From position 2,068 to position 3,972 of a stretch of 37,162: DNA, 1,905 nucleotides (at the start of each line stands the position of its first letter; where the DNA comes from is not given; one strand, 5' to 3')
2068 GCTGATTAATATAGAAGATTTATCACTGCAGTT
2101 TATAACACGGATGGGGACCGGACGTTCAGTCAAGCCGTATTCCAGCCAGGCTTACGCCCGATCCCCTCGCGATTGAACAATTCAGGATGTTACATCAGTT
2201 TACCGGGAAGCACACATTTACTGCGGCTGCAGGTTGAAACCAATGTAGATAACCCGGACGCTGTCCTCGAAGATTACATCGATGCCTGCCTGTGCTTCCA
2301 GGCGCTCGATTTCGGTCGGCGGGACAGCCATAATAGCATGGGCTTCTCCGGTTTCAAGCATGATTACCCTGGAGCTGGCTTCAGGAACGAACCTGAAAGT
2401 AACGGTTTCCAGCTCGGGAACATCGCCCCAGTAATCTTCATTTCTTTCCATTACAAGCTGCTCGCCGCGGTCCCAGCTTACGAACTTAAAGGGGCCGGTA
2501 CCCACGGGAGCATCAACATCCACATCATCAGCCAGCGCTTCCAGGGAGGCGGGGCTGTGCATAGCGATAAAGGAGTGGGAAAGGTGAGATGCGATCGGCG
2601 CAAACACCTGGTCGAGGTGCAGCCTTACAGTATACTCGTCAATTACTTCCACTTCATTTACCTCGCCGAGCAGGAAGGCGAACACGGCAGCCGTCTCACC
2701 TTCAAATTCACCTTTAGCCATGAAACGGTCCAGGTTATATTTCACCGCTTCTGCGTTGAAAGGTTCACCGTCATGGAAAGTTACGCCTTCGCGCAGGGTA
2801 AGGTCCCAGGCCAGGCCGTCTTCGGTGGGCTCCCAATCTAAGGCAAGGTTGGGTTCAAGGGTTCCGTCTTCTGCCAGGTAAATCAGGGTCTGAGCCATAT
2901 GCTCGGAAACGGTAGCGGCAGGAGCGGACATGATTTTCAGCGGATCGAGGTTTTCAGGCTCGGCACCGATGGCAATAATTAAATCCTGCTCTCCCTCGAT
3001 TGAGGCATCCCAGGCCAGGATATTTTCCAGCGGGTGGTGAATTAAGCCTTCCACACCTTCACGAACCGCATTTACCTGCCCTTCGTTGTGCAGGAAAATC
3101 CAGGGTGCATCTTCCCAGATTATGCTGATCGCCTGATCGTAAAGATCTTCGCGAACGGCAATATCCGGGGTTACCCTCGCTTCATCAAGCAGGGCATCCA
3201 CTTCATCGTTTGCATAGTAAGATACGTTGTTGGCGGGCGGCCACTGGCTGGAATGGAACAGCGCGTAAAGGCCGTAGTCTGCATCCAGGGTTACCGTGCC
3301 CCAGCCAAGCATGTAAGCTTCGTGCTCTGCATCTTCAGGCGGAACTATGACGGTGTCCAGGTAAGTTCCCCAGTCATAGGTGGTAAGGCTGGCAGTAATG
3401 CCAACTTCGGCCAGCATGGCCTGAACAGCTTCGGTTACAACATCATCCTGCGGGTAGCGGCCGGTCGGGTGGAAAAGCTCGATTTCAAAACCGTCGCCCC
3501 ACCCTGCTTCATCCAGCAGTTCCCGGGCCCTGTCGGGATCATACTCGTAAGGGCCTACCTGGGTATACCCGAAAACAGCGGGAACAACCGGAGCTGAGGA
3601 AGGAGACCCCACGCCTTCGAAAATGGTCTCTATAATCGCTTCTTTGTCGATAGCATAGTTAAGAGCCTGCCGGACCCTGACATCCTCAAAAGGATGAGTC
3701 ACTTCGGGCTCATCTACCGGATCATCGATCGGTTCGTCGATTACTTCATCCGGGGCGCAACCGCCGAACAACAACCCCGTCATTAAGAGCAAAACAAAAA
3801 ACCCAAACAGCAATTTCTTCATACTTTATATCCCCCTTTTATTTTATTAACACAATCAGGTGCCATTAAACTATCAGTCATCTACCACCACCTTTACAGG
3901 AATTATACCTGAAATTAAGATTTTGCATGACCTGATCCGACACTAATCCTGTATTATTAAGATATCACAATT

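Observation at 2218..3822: The ABC binding lipoprotein is a clean circular permutant of the canonical DppA/OppA (family 5) domain order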

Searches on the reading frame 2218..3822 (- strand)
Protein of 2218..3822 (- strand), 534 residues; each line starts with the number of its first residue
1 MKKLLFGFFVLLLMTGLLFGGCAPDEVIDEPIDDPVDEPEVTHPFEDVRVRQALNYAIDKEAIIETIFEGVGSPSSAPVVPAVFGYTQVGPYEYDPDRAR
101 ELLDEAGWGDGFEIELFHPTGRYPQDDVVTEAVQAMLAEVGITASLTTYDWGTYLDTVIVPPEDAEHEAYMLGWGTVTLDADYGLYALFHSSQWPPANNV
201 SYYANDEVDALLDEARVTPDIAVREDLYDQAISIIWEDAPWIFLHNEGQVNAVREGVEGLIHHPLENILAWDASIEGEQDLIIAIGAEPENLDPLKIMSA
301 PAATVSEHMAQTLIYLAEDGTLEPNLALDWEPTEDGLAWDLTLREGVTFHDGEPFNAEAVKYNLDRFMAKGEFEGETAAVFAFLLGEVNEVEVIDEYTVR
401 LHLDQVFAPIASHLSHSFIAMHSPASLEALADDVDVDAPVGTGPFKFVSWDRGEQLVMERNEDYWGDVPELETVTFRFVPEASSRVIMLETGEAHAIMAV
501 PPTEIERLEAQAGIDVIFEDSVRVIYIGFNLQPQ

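Call 3: search_protein_families(library=pfam, proteins=[window:2218-3822:-], max_evalue=1)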
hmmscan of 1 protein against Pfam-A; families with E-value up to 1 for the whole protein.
window:2218-3822:- (534 aa): 1 family
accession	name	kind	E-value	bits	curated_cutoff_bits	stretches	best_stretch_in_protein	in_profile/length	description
PF00496.27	SBP_bac_5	-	2.1e-94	317.1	32.4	2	322-532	2-209/368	Bacterial extracellular solute-binding proteins, family 5 Middle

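Call 4: search_protein_families(library=ncbifam, proteins=[window:2218-3822:-], max_evalue=1)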
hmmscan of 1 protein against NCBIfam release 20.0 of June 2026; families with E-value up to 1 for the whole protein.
window:2218-3822:- (534 aa): 11 families
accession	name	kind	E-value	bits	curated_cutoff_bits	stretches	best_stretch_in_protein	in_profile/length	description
NF011942.0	PRK15413.1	equivalog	4.2e-82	276.5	594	2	43-261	278-497/512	glutathione ABC transporter substrate-binding protein GsiB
NF043070.1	DppA_dipep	equivalog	2.1e-61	208.1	1005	2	43-267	302-526/535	dipeptide ABC transporter periplasmic-binding protein DppA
NF045467.1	Opp4A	equivalog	1.6e-54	185.1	650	2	44-261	313-542/556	oligopeptide ABC transporter substrate-binding protein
TIGR02294.1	nickel_nikA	equivalog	1.1e-52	179.2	393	2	281-498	8-221/501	nickel ABC transporter substrate-binding protein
NF045468.1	Opp5A_nikA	equivalog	3.9e-51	174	600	2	278-532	17-251/488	nickel ABC transporter substrate-binding protein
NF047575.1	opine_bind_CntA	exception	9.1e-39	133.4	800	2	312-497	68-248/535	staphylopine-dependent metal ABC transporter substrate-binding lipoprotein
TIGR04028.1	SBP_KPN_01854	hypoth_equivalog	8.3e-36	123.6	468.5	2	301-511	22-242/509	TIGR04028 family ABC transporter substrate-binding protein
NF011689.0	PRK15109.1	equivalog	1.2e-34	119.9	560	2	43-267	307-530/547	ABC transporter substrate-binding protein SapA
NF011684.0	PRK15104.1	equivalog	1.6e-25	89.8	947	2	277-484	37-257/543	oligopeptide ABC transporter substrate-binding protein OppA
NF007287.0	PRK09755.1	equivalog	3e-19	69.3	1098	2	43-265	301-522/535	ABC transporter substrate-binding protein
NF010149.0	PRK13626.1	equivalog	9.5e-09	34.4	476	1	317-486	159-311/552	HTH-type transcriptional regulator SgrR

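Call 5: search_solved_structures(query=window:2218-3822:-, max_evalue=0.001, show_alignments=3)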
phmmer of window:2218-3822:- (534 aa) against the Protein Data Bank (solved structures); distinct sequences matched with E-value up to 0.001: 102 (the best 60 are shown).
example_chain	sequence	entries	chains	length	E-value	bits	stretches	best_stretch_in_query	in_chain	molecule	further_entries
5u4o_A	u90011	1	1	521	1.8e-81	277.9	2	281-532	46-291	ABC transporter substrate-binding protein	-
1uqw_A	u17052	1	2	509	6.2e-72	246.4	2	43-260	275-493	PUTATIVE BINDING PROTEIN YLIB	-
6ofq_A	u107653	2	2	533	1.4e-60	209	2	280-518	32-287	Heme-binding protein A / AI-2 binding protein A | Heme-binding protein A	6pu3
8z1y_F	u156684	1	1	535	2e-58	201.8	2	43-266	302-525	Dipeptide-binding protein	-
8z1z_F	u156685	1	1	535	4e-58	200.8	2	43-266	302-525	Dipeptide-binding protein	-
1dpp_A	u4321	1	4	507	4.6e-58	200.7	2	44-266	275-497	DIPEPTIDE BINDING PROTEIN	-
1dpe_A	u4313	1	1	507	2.5e-57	198.2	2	44-266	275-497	DIPEPTIDE-BINDING PROTEIN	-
3m8u_A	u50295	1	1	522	3.5e-56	194.5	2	43-244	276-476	Heme-binding protein A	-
5f1q_A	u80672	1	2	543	2.1e-54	188.6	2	43-267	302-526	Periplasmic dipeptide transport protein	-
3tpa_A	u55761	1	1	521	3.6e-51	177.9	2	45-269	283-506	Heme-binding protein A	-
1xoc_A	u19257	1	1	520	5.4e-48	167.4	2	43-268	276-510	Oligopeptide-binding protein appA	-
6hlx_A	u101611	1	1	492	7.5e-48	166.9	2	43-264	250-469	AgaA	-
8efz_A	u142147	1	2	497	1.1e-44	156.5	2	282-522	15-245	Extracellular solute-binding protein family 5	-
8upi_A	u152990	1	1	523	1.2e-40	143.1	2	320-510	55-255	Peptide ABC transporter substrate-binding protein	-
4oer_A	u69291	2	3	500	8.4e-38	133.8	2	289-499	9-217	NikA protein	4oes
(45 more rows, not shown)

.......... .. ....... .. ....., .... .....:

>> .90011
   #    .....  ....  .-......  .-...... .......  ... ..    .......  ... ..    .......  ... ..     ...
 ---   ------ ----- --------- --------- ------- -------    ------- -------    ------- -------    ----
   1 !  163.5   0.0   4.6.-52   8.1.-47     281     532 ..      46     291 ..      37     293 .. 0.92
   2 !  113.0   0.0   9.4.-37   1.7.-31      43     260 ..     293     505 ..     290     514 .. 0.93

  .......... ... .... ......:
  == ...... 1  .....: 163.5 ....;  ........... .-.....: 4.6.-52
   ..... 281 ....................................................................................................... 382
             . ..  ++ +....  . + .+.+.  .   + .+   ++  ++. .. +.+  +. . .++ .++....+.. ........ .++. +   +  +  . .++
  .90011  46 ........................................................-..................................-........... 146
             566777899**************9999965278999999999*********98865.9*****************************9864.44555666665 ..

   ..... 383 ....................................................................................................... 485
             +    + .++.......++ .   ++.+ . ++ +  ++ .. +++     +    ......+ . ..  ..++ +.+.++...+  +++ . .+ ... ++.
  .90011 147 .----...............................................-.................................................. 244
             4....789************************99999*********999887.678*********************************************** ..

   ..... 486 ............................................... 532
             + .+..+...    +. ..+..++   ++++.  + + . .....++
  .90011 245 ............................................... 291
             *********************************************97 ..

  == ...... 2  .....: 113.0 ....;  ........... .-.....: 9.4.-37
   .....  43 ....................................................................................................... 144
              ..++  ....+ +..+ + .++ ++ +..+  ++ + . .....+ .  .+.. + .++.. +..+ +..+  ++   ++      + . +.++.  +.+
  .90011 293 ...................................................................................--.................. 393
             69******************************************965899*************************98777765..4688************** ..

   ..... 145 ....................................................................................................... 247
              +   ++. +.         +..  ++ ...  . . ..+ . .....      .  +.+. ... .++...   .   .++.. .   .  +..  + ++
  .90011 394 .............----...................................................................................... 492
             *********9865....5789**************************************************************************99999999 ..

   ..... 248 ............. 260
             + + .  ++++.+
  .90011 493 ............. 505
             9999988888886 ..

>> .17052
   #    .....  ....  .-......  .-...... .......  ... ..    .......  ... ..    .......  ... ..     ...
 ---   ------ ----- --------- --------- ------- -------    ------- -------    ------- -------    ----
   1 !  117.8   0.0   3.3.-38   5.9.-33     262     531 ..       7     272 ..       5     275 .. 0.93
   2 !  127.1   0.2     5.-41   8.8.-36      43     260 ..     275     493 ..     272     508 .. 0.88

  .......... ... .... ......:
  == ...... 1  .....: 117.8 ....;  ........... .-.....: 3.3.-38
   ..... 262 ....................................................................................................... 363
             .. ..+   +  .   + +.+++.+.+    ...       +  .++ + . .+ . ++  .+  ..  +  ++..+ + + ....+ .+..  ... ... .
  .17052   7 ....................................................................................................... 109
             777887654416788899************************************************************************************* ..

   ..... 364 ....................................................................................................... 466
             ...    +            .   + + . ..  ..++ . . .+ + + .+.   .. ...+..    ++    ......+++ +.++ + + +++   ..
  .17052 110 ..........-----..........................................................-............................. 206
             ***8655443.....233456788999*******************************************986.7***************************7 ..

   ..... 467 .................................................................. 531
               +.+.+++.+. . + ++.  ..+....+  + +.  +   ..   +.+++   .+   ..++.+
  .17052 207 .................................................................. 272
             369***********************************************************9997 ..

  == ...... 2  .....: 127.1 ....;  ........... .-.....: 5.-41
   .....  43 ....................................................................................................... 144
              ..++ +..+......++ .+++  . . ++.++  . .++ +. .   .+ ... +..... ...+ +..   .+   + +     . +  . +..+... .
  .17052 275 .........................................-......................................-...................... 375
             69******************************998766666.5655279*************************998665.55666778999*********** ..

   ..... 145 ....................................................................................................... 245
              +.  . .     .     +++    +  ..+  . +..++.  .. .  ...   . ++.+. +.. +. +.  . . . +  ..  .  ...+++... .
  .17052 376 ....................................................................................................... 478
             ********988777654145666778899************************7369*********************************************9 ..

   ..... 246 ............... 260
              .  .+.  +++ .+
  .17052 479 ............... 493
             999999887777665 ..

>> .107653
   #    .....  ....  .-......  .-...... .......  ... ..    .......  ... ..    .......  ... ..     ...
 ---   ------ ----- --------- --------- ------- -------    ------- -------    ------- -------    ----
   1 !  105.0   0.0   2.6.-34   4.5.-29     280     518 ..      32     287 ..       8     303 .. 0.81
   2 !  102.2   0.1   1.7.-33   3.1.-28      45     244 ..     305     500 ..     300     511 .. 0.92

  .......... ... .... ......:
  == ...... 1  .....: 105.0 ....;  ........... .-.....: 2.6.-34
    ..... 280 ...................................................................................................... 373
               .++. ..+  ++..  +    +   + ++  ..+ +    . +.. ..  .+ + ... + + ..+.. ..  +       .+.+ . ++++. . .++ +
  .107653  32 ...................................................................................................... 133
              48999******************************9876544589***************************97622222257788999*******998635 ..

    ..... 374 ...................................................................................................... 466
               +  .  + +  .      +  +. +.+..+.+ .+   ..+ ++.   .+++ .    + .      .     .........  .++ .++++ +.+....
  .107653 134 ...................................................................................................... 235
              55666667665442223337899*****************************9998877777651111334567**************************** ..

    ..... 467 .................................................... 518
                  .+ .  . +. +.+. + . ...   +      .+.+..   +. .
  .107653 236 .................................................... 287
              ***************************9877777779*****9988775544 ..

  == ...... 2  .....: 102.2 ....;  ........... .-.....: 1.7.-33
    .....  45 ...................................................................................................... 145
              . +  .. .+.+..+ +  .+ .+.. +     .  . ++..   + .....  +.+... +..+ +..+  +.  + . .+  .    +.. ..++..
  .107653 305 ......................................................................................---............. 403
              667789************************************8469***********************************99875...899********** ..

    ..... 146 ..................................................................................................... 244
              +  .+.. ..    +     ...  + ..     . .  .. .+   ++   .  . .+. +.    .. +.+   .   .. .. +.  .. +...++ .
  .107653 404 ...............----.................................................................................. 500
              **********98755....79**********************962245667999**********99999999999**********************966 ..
